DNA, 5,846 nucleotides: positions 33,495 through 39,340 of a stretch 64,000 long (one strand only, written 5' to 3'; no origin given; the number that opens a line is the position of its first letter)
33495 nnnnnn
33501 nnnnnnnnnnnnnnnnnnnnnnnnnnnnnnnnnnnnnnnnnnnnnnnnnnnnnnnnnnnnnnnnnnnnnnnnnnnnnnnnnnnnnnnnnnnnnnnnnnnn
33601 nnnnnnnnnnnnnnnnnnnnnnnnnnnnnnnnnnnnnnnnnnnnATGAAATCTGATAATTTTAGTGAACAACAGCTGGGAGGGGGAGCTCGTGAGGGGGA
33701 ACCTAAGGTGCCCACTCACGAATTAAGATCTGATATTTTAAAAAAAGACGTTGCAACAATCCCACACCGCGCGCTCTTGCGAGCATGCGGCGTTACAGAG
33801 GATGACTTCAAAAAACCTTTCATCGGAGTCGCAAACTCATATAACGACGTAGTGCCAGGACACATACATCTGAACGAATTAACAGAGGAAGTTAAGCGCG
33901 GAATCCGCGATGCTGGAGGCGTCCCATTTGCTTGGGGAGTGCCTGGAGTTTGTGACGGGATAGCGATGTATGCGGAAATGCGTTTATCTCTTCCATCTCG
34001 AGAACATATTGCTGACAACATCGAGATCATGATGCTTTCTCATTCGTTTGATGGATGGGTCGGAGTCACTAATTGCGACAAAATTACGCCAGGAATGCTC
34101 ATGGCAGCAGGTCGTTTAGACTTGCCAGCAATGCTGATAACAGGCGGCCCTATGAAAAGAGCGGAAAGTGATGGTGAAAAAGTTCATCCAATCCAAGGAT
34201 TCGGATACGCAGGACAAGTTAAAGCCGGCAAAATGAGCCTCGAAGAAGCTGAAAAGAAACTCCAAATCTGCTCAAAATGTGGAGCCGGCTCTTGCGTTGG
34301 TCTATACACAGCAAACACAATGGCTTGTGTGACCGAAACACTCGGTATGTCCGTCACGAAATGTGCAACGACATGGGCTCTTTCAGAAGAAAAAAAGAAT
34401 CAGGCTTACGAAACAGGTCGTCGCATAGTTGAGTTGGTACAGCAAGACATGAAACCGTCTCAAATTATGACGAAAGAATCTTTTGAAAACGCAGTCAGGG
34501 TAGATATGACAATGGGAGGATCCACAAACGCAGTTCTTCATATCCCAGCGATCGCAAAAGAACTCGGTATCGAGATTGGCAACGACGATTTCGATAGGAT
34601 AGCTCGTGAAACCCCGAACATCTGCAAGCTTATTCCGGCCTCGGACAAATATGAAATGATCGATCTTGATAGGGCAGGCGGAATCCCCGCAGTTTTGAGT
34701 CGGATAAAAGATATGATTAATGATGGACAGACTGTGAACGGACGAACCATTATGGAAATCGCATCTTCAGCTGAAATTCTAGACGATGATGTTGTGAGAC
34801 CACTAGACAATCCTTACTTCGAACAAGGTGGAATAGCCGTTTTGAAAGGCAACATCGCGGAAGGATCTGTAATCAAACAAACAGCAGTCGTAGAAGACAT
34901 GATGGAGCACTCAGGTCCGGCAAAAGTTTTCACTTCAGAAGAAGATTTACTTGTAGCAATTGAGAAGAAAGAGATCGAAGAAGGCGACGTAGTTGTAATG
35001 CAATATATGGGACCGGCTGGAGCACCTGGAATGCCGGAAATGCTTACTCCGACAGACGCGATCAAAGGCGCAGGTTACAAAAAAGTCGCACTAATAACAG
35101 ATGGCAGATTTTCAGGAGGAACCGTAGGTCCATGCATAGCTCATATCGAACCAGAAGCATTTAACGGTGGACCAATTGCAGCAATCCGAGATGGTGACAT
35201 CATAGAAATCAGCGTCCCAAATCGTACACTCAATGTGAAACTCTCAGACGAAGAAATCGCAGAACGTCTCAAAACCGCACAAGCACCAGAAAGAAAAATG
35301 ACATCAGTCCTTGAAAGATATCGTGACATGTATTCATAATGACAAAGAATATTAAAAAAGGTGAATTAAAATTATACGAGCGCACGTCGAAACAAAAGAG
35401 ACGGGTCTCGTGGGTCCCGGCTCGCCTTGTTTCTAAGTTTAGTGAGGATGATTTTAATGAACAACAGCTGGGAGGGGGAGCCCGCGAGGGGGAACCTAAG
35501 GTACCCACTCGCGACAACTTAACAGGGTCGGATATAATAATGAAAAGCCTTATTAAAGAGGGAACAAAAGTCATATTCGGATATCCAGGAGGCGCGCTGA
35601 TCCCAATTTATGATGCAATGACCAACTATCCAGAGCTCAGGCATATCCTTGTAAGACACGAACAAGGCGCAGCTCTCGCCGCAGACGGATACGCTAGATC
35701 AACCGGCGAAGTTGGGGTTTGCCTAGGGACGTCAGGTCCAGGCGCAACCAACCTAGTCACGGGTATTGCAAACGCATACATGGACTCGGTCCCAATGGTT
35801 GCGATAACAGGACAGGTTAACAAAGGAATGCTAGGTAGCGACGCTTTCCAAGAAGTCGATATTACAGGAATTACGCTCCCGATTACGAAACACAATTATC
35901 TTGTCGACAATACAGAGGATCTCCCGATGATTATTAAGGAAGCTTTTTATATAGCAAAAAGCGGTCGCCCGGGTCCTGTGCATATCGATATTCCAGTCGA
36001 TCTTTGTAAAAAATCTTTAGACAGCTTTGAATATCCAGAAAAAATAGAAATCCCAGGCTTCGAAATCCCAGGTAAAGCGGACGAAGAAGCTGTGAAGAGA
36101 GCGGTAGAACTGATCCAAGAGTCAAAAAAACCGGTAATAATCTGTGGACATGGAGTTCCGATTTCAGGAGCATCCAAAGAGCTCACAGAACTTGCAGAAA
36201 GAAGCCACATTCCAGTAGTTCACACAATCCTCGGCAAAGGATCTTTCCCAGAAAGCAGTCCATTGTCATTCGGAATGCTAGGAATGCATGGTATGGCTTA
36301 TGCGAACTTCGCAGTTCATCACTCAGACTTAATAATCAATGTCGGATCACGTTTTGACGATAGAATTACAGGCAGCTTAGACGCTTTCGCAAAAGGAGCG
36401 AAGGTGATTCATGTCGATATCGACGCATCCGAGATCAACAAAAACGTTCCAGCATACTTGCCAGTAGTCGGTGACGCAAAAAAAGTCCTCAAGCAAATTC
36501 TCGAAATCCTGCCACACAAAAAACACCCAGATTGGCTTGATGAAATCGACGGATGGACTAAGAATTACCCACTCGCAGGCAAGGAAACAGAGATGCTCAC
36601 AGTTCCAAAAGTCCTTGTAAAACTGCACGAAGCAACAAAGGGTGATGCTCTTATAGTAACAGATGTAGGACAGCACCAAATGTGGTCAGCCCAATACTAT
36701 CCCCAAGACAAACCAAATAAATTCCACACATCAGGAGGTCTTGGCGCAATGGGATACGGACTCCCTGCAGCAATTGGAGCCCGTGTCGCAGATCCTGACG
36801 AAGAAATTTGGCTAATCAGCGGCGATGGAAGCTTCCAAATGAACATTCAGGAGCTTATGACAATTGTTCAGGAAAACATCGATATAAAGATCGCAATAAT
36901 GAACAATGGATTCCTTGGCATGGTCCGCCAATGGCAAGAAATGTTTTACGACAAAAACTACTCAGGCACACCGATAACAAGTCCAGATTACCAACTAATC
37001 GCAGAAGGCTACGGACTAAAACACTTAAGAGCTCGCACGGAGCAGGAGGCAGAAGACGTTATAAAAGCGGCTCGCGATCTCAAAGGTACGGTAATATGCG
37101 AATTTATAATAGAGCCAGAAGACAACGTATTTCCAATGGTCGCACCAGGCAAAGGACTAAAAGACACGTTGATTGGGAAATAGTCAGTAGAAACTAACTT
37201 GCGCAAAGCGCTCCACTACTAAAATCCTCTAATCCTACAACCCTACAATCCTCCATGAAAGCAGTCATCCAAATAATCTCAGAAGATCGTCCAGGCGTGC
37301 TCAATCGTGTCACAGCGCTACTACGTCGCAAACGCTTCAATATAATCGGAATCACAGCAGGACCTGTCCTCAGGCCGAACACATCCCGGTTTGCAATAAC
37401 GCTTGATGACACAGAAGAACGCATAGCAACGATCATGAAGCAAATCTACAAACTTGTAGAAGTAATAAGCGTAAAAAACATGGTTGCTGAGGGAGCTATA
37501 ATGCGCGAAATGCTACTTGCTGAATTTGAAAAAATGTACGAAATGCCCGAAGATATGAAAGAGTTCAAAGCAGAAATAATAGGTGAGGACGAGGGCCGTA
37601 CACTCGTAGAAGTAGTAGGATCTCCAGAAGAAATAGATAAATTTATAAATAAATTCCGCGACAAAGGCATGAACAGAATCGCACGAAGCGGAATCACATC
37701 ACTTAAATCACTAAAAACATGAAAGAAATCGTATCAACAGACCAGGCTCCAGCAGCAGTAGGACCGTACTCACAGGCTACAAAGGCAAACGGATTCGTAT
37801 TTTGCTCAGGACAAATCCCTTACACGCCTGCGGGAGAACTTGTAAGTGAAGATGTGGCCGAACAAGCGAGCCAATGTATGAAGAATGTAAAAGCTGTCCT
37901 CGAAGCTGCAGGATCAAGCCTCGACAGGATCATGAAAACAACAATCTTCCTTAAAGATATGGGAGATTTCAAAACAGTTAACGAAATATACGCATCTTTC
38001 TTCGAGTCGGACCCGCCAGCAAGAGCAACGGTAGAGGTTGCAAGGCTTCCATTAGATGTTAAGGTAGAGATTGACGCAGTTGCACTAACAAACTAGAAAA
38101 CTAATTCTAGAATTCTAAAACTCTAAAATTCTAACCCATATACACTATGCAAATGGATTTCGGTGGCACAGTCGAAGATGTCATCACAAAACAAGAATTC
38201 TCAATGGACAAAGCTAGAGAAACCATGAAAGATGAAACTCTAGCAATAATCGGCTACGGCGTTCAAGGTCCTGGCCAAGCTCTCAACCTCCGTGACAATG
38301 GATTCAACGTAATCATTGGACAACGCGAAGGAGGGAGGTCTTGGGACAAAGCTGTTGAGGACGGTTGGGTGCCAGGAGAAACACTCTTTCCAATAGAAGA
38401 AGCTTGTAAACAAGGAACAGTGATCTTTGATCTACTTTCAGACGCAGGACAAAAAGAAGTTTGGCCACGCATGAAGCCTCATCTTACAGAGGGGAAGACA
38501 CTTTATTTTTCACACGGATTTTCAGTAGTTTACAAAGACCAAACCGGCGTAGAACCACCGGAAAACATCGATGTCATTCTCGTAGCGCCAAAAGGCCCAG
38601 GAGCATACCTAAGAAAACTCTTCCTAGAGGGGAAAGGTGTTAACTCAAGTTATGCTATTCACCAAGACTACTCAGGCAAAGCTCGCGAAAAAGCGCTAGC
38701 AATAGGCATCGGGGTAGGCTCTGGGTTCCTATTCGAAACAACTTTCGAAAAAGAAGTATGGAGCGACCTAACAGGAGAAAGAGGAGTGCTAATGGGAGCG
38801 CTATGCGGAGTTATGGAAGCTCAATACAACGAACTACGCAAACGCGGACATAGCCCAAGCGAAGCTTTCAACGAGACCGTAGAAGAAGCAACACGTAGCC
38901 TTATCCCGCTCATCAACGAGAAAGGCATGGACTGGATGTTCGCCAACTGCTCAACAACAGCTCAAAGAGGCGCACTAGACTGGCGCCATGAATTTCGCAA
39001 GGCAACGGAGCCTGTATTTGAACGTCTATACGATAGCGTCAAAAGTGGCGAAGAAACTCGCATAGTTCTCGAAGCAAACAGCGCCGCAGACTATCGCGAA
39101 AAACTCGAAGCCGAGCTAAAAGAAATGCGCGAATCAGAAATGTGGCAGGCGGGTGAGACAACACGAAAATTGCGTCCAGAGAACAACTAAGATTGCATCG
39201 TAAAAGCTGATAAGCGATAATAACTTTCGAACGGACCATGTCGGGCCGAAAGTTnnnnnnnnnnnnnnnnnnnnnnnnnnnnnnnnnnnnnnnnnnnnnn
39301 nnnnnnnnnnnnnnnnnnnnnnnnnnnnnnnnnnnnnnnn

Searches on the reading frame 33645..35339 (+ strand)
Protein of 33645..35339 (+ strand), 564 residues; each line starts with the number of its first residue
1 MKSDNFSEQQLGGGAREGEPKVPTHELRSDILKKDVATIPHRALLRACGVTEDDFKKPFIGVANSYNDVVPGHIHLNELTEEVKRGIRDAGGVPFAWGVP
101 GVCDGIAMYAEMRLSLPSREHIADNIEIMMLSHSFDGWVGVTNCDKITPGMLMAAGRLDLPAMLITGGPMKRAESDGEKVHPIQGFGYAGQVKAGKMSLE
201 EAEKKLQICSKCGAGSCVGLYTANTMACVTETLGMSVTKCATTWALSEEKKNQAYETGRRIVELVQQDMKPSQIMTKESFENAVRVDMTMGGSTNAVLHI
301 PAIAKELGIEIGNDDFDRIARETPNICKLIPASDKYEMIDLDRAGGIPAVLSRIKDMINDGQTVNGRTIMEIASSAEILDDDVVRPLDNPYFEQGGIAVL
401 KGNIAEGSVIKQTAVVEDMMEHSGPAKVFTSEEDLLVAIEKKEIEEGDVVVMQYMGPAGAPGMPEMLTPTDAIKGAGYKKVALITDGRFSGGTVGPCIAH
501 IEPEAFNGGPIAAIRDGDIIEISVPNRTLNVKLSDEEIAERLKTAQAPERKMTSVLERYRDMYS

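Call 10: search_protein_families(library=pfam, proteins=[window:33645-35339:+])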
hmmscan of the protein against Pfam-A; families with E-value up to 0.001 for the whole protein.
window:33645-35339:+ (564 aa): 2 families
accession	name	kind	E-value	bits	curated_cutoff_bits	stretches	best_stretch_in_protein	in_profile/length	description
PF00920.27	ILVD_EDD_N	-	1.7e-114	382.7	27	1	57-371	1-315/316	Dihydroxy-acid/6-phosphogluconate dehydratase N-terminal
PF24877.1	ILV_EDD_C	-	4e-69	232.3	27.7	1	382-562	1-183/191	Dihydroxy-acid/6-phosphogluconate dehydratase C-terminal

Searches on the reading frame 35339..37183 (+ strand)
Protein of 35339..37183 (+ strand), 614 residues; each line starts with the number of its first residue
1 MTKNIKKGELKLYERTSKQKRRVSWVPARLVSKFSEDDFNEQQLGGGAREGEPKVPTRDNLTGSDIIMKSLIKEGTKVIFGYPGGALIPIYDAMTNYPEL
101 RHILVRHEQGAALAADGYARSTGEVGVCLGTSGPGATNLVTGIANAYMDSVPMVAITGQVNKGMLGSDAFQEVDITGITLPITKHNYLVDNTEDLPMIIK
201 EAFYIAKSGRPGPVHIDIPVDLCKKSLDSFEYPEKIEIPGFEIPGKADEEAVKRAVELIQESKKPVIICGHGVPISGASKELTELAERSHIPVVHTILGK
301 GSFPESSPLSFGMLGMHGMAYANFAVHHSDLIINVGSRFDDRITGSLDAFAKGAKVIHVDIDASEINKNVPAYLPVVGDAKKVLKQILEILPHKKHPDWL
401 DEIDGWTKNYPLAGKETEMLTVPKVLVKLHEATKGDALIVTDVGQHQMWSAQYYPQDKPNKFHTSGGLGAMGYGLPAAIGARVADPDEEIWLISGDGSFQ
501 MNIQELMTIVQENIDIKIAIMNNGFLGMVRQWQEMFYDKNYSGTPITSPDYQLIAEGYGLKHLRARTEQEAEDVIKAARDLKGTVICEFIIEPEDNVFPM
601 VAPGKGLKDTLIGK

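Call 10: search_protein_families(library=pfam, proteins=[window:35339-37183:+])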
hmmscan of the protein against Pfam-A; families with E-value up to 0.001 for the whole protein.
window:35339-37183:+ (614 aa): 3 families
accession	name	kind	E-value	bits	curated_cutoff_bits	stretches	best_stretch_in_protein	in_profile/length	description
PF02775.26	TPP_enzyme_C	-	3.3e-53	180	21.9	1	442-588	1-150/151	Thiamine pyrophosphate enzyme, C-terminal TPP binding domain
PF00205.28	TPP_enzyme_M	-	4.9e-51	172.5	30.4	1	252-386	1-136/137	Thiamine pyrophosphate enzyme, central domain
PF02776.23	TPP_enzyme_N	-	2.7e-41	140.5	26.8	1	62-177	2-118/119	Thiamine pyrophosphate enzyme, N-terminal TPP binding domain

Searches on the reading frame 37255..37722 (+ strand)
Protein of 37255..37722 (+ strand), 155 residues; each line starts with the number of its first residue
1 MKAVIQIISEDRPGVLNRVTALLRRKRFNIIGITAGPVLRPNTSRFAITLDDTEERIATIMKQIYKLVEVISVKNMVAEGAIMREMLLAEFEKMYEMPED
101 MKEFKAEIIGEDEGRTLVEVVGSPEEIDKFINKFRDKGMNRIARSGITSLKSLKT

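Call 57: search_protein_families(library=pfam, proteins=[window:37255-37722:+], max_evalue=0.0001)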
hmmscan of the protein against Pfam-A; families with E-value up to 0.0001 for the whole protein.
window:37255-37722:+ (155 aa): 5 families
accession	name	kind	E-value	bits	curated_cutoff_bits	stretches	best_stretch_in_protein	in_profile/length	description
PF22629.2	ACT_AHAS_ss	-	1.1e-16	61.1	27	1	5-71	1-66/67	AHAS small subunit-like ACT domain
PF13710.12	ACT_5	-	2.7e-13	49.9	27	1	11-73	1-62/62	ACT domain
PF01842.31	ACT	-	4.1e-10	39.7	27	1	4-68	2-65/66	ACT domain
PF10369.15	ALS_ss_C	-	3.6e-08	33.8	23.2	1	101-151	22-72/74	Small subunit of acetolactate synthase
PF13291.12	ACT_4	-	1.1e-06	29.6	27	1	3-74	7-79/80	ACT domain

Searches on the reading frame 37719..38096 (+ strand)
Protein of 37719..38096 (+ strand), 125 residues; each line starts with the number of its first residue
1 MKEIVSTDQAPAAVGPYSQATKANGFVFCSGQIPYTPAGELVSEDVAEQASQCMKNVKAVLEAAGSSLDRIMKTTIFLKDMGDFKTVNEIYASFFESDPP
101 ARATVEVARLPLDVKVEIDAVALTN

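Call 57: search_protein_families(library=pfam, proteins=[window:37719-38096:+], max_evalue=0.0001)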
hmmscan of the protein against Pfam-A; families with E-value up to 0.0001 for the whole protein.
window:37719-38096:+ (125 aa): 1 family
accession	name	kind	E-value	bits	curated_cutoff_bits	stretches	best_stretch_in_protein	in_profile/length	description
PF01042.26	Ribonuc_L-PSP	-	6.5e-44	149.3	27.3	1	8-123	2-120/121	Endoribonuclease L-PSP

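Call 65: find_encoding_contigs(protein=window:37719-38096:+, flank=4000, max_places=10)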
Protein window:37719-38096:+ (125 aa): 2 contigs read that carry it; 2 places shown.
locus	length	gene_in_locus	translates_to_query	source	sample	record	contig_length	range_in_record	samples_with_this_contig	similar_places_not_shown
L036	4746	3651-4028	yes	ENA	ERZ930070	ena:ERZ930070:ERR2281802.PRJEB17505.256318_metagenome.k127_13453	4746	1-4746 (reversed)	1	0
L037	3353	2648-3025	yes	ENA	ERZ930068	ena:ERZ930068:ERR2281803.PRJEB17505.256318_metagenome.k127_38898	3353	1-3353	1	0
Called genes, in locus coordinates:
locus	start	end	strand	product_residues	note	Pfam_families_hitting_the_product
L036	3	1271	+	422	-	?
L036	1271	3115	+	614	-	PF02776:TPP_enzyme_N, PF00205:TPP_enzyme_M, PF02775:TPP_enzyme_C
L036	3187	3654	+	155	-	PF01842:ACT, PF13291:ACT_4 (weak), PF22629:ACT_AHAS_ss, PF13710:ACT_5, PF10369:ALS_ss_C (weak)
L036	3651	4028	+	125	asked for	PF01042:Ribonuc_L-PSP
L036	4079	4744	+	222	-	?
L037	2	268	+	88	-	?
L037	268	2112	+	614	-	PF02776:TPP_enzyme_N, PF00205:TPP_enzyme_M, PF02775:TPP_enzyme_C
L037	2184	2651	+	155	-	PF01842:ACT, PF13291:ACT_4 (weak), PF22629:ACT_AHAS_ss, PF13710:ACT_5, PF10369:ALS_ss_C (weak)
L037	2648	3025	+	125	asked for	PF01042:Ribonuc_L-PSP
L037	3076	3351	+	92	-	?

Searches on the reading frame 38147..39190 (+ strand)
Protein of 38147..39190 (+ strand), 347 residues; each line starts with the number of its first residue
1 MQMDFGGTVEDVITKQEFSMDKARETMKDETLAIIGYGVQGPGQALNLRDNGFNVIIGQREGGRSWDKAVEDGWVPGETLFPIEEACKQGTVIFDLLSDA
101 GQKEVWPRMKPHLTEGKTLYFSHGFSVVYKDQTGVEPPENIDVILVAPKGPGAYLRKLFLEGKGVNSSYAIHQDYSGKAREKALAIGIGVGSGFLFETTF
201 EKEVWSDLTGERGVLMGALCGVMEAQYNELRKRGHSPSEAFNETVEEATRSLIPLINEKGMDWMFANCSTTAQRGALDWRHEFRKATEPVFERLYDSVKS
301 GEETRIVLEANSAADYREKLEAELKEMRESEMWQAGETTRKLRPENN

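Call 57: search_protein_families(library=pfam, proteins=[window:38147-39190:+], max_evalue=0.0001)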
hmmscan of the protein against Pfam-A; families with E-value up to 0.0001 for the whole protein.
window:38147-39190:+ (347 aa): 2 families
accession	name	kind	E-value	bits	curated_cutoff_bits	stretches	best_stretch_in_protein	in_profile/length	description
PF07991.19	KARI_N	-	1.7e-48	164.8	20.6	1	27-192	2-161/165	Acetohydroxy acid isomeroreductase, NADPH-binding domain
PF01450.25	KARI_C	-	2.3e-41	141.9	29.1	1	200-344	1-143/144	Ketol-acid reductoisomerase, C-terminal domain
